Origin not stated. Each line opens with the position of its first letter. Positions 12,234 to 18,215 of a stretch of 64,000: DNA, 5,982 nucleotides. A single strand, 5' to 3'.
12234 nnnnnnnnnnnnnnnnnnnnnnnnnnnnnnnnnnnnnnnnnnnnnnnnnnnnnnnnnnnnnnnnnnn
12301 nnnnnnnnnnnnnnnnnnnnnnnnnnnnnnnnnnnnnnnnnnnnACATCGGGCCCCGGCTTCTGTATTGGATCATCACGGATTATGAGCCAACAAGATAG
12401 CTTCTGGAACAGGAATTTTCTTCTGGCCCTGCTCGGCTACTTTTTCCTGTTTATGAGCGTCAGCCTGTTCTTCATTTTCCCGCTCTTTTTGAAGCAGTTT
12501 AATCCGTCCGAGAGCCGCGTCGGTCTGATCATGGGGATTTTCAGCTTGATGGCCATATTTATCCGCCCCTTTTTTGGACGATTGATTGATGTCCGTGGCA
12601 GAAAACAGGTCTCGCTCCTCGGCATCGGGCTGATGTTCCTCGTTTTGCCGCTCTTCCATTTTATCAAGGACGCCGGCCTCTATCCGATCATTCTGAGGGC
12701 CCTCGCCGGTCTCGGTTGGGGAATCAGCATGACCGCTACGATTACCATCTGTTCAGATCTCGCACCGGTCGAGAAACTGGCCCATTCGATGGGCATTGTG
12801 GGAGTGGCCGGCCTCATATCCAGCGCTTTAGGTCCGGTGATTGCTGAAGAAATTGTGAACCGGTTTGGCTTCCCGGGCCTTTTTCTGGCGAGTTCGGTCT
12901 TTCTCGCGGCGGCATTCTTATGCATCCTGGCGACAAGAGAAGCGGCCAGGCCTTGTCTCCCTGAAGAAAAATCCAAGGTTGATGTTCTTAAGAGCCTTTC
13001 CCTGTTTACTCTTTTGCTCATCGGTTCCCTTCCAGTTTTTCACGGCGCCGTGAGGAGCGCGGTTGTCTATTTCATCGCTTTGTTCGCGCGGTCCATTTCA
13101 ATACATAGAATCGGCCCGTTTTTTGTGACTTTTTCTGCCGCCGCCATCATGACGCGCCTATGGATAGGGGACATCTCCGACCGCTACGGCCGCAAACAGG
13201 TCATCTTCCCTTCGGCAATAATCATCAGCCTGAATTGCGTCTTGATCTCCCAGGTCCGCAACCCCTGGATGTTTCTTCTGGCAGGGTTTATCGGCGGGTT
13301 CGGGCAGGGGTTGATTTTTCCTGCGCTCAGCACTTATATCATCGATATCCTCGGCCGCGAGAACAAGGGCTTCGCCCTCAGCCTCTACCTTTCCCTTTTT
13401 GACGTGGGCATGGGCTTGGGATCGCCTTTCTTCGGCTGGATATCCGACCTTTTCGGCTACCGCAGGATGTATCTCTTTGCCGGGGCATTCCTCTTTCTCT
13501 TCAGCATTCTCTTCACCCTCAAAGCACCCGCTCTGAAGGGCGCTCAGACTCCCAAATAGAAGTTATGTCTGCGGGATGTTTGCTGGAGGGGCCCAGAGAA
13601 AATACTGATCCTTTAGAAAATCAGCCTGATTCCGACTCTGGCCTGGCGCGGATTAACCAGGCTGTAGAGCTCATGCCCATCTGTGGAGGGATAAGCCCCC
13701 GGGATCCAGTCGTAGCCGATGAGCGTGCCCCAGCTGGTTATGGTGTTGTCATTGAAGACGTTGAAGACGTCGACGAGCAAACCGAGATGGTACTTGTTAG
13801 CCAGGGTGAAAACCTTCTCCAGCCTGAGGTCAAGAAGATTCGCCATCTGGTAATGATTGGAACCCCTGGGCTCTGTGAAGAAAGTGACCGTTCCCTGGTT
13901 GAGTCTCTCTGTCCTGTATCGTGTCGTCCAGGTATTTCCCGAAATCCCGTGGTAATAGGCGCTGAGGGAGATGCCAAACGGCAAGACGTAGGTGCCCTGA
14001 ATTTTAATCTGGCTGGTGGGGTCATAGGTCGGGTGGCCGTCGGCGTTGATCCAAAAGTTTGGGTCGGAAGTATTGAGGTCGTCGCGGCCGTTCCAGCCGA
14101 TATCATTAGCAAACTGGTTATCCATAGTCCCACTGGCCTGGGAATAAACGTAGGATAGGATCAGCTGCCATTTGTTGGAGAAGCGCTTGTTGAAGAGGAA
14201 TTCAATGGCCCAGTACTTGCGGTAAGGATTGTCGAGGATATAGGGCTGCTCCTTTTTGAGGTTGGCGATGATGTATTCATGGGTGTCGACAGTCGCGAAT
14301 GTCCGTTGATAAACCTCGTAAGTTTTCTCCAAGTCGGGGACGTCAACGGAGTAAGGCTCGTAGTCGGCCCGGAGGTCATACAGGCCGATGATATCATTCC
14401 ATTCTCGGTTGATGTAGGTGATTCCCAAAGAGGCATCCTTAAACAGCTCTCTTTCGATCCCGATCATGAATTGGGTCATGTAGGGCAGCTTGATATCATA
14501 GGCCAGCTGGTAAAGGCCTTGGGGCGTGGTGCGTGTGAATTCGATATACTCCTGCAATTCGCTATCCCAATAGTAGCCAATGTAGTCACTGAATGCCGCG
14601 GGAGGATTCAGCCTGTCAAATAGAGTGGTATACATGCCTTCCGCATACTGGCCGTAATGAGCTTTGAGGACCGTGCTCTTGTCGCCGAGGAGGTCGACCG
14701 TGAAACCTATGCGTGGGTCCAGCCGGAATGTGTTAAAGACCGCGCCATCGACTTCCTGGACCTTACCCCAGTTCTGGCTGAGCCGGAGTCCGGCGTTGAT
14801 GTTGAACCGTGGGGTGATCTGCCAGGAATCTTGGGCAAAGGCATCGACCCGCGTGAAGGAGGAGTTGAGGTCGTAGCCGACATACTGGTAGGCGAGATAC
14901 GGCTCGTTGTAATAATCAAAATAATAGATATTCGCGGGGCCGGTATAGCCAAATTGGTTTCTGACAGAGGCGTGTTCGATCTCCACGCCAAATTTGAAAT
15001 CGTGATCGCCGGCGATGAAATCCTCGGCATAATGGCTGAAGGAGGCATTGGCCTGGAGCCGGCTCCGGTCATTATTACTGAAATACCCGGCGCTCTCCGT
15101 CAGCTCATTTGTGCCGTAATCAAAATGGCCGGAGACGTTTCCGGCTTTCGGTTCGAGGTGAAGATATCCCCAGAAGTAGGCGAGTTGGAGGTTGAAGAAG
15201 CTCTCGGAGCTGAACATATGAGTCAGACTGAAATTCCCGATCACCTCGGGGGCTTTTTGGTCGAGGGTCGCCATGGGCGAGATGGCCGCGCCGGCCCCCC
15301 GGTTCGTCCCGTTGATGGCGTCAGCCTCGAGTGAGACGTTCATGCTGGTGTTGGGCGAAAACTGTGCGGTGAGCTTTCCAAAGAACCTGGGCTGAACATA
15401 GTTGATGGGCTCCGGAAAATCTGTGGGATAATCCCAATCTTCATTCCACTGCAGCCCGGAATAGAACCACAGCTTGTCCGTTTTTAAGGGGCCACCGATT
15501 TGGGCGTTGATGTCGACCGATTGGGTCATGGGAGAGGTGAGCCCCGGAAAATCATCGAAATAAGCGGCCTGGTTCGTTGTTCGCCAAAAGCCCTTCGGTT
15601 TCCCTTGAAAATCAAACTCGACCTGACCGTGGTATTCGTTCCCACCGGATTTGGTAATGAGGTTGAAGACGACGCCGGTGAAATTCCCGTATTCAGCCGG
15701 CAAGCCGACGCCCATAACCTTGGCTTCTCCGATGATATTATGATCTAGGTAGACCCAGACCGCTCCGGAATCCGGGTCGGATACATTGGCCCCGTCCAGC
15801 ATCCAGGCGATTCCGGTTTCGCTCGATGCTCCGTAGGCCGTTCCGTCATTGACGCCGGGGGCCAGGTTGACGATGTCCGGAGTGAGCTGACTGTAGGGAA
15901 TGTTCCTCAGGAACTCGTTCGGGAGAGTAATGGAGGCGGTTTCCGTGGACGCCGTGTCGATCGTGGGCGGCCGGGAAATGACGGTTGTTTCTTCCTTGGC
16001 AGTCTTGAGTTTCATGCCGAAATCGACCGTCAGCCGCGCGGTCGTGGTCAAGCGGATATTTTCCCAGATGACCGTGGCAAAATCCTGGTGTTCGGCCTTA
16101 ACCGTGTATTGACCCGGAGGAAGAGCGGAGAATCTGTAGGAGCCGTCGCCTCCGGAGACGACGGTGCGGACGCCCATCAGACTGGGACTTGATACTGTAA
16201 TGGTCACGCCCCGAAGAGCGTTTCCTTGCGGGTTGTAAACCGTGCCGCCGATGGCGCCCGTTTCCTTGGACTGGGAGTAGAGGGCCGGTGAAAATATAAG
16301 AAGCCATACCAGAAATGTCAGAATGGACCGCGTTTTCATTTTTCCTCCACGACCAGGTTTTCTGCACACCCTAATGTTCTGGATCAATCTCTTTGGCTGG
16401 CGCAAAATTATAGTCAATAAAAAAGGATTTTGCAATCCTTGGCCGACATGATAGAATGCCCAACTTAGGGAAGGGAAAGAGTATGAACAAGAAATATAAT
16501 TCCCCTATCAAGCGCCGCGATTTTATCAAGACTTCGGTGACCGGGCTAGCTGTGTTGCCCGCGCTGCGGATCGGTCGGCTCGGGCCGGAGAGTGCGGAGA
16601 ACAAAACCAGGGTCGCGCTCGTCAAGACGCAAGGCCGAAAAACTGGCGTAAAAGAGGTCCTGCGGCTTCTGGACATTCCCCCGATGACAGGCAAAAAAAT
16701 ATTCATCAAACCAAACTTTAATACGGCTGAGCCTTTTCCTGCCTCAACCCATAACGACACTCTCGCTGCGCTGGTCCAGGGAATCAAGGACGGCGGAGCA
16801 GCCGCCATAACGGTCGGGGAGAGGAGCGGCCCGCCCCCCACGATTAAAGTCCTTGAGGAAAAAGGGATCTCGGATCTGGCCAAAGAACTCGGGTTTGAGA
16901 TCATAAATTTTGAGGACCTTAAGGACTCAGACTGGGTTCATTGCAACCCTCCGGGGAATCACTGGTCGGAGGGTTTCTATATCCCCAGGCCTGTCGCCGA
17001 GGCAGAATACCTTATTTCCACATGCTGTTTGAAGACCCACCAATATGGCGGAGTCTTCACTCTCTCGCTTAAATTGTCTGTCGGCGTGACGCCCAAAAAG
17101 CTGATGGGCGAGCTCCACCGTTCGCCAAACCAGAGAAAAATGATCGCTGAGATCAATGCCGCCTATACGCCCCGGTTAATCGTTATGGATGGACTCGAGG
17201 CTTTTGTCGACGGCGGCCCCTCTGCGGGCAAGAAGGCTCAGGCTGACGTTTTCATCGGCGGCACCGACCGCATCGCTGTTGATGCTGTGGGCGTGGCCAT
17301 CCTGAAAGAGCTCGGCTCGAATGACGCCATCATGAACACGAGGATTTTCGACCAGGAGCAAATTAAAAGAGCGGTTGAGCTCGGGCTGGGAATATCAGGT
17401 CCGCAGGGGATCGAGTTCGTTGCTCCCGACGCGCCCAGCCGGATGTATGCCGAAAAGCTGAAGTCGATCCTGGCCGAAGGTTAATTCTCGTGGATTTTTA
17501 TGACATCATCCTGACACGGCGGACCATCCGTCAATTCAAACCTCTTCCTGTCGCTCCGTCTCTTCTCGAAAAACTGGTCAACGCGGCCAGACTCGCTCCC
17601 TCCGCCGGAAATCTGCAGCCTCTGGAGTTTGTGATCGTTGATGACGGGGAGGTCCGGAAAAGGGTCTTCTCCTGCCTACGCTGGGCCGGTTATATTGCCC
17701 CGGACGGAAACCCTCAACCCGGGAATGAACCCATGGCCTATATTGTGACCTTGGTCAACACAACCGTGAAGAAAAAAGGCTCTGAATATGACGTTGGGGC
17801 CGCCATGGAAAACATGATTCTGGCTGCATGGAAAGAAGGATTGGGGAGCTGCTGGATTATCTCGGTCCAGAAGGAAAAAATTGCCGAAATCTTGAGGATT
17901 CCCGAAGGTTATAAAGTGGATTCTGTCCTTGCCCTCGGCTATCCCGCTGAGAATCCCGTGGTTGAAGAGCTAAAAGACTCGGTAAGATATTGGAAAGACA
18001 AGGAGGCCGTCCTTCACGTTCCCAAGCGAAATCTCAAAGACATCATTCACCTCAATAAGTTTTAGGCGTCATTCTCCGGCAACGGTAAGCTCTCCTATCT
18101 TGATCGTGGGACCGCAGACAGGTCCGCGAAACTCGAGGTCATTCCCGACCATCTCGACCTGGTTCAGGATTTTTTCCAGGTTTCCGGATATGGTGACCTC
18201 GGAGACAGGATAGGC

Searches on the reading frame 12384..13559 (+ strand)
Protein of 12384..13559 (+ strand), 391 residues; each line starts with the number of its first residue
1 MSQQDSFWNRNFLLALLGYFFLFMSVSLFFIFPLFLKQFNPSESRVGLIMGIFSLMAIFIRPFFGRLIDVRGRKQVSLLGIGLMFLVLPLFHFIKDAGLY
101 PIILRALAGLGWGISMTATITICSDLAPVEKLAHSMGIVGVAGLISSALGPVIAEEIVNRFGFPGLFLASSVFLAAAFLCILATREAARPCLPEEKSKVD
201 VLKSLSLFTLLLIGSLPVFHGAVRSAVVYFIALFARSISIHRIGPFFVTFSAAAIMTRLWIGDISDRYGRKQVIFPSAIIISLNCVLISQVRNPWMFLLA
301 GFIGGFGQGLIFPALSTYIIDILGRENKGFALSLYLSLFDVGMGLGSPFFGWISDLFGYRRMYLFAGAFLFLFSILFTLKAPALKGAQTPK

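Call 3: search_protein_families(library=pfam, proteins=[window:12384-13559:+], max_evalue=0.01)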
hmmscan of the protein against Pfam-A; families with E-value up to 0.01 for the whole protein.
window:12384-13559:+ (391 aa): 7 families
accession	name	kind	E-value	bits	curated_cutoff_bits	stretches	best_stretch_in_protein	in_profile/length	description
PF07690.21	MFS_1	-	2.9e-51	174.9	33.4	2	16-230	2-219/347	Major Facilitator Superfamily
PF00083.30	Sugar_tr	-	3.6e-15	56.2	22.3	3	15-130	17-134/452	Sugar (and other) transporter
PF12832.13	MFS_1_like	-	2.5e-12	47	25.2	2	192-365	199-373/373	MFS_1 like family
PF13347.12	MFS_2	-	1.7e-07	30.6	27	1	202-360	221-387/427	MFS/sugar transport protein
PF05977.19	MFS_3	-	2.9e-06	26.5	27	1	42-378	43-391/524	Transmembrane secretion effector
PF05631.20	MFS_5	-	7e-05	22.3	25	1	235-357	63-182/356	Sugar-tranasporters, 12 TM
PF03209.21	PUCC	-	0.00018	21.1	21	0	69-159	273-361/401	PUCC protein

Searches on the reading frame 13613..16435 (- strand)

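Call 10: search_protein_families(library=pfam, proteins=[window:13613-16435:-], max_evalue=0.00001)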
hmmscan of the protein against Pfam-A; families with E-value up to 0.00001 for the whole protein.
window:13613-16435:- (940 aa): 2 families
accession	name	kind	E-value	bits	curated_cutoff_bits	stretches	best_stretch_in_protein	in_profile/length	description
PF25183.1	OMP_b-brl_4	-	1.1e-26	93.9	30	2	571-821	437-680/838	Outer membrane beta barrel domain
PF13620.12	CarboxypepD_reg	-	5.2e-15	56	32.3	1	62-141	2-81/82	Carboxypeptidase regulatory-like domain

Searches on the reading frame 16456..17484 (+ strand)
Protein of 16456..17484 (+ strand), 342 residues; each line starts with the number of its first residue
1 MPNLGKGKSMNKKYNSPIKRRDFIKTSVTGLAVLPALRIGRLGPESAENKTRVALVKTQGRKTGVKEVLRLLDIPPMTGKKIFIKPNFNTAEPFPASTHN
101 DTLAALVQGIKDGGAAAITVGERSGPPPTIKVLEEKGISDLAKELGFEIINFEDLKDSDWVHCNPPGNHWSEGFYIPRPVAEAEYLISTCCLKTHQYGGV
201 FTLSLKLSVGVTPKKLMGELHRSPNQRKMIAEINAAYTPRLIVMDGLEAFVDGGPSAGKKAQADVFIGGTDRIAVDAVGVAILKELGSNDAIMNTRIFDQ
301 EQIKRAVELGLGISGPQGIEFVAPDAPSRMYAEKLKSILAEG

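Call 10: search_protein_families(library=pfam, proteins=[window:16456-17484:+], max_evalue=0.00001)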
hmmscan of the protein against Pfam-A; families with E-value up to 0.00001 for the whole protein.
window:16456-17484:+ (342 aa): 1 family
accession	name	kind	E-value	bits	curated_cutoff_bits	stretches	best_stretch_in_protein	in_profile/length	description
PF04015.17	DUF362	-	7.2e-43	147.4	24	1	82-280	1-199/200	Domain of unknown function (DUF362)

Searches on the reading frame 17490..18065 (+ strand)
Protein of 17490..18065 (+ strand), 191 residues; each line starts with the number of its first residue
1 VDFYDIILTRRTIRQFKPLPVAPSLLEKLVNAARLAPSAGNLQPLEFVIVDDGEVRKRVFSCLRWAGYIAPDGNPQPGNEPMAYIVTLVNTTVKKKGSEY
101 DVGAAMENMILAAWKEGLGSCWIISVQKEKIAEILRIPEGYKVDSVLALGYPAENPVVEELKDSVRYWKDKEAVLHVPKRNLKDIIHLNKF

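Call 10: search_protein_families(library=pfam, proteins=[window:17490-18065:+], max_evalue=0.00001)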
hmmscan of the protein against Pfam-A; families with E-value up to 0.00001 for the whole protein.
window:17490-18065:+ (191 aa): 2 families
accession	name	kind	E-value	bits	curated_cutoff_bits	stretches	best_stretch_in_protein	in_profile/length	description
PF00881.29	Nitroreductase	-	1.1e-29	104.2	23.5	1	7-151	1-167/167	Nitroreductase family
PF14512.11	TM1586_NiRdase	-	3.3e-17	63.3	27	1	93-157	75-138/215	Putative TM nitroreductase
